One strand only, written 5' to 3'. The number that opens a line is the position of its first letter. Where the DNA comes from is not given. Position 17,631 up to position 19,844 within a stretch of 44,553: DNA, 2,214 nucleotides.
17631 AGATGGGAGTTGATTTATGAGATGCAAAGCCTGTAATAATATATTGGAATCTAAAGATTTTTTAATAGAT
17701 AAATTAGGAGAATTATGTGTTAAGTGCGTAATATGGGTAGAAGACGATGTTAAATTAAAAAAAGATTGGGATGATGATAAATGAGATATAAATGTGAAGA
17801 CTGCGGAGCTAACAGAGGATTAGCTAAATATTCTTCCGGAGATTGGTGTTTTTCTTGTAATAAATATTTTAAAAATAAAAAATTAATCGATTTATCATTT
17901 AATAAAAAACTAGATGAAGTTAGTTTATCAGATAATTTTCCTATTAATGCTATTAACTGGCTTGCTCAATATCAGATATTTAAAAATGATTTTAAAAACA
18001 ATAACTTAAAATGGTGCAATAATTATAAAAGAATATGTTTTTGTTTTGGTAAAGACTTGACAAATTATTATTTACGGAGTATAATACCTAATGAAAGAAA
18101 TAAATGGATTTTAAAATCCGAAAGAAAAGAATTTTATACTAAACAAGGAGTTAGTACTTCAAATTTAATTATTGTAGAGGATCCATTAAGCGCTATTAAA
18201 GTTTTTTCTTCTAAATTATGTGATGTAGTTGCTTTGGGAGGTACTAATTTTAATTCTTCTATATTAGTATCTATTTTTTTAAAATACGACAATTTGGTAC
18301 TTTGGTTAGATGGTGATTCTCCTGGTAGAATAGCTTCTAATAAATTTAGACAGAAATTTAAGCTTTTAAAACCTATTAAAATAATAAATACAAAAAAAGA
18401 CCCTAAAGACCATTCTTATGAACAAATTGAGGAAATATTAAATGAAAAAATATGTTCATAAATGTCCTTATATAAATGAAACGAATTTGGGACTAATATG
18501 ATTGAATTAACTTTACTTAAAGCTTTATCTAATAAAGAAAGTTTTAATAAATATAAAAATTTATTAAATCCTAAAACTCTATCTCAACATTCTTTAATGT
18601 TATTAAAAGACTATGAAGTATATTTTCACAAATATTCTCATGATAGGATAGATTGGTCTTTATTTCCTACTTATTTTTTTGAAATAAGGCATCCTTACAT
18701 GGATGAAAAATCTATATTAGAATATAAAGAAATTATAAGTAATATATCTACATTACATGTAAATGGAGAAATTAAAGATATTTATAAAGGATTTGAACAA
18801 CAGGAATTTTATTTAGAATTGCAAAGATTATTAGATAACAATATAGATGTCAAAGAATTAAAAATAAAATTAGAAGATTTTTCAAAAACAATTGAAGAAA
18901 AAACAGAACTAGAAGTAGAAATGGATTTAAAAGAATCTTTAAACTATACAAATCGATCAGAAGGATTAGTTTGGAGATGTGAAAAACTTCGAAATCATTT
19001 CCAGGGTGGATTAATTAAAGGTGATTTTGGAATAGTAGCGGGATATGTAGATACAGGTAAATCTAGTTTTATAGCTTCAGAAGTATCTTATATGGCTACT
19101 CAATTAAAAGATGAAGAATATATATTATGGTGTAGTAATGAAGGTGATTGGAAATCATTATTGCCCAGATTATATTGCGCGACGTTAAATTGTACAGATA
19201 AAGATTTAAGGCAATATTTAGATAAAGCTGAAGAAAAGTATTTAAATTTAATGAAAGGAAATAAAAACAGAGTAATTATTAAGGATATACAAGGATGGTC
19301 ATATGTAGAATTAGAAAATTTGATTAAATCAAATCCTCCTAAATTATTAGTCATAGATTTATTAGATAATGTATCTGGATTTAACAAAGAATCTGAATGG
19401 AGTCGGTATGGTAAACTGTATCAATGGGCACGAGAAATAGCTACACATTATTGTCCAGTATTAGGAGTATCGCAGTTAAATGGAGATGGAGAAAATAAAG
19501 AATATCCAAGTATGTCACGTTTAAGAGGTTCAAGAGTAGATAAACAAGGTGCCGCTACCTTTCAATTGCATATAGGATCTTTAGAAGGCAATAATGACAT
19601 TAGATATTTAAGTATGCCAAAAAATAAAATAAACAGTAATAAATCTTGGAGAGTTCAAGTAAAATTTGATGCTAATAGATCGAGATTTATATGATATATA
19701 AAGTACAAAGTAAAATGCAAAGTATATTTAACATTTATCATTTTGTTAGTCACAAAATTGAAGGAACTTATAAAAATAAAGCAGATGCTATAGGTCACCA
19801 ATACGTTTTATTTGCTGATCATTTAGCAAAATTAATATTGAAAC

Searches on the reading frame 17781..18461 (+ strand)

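Call 52: search_protein_families(library=pfam, proteins=[window:17781-18461:+], max_evalue=0.001)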
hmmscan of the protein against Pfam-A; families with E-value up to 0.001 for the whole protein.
window:17781-18461:+ (226 aa): 3 families
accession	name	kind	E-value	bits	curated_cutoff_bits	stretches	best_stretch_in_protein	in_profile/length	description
PF01751.28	Toprim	-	9.3e-07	29.4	23.1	1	129-198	2-86/96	Toprim domain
PF13155.12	Toprim_2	-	3.1e-05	24.7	22.1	1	134-210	8-86/88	Toprim-like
PF13662.12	Toprim_4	-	0.00023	21.7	25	1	128-193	2-74/85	Toprim domain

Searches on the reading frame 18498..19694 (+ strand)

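Call 12: search_protein_families(library=phrogs, proteins=[window:18498-19694:+], max_evalue=0.00001)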
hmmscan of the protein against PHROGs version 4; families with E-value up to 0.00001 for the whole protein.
window:18498-19694:+ (398 aa): 3 families
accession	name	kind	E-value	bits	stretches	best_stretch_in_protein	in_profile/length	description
phrog_19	-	DNA, RNA and nucleotide metabolism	3.4e-47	162.6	1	1-397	162-578/621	DnaB-like replicative helicase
phrog_243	-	DNA, RNA and nucleotide metabolism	5.8e-14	52.7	1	163-391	24-259/273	DnaB-like replicative helicase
phrog_239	-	DNA, RNA and nucleotide metabolism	4.3e-08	33.6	1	141-347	323-542/801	DNA primase/helicase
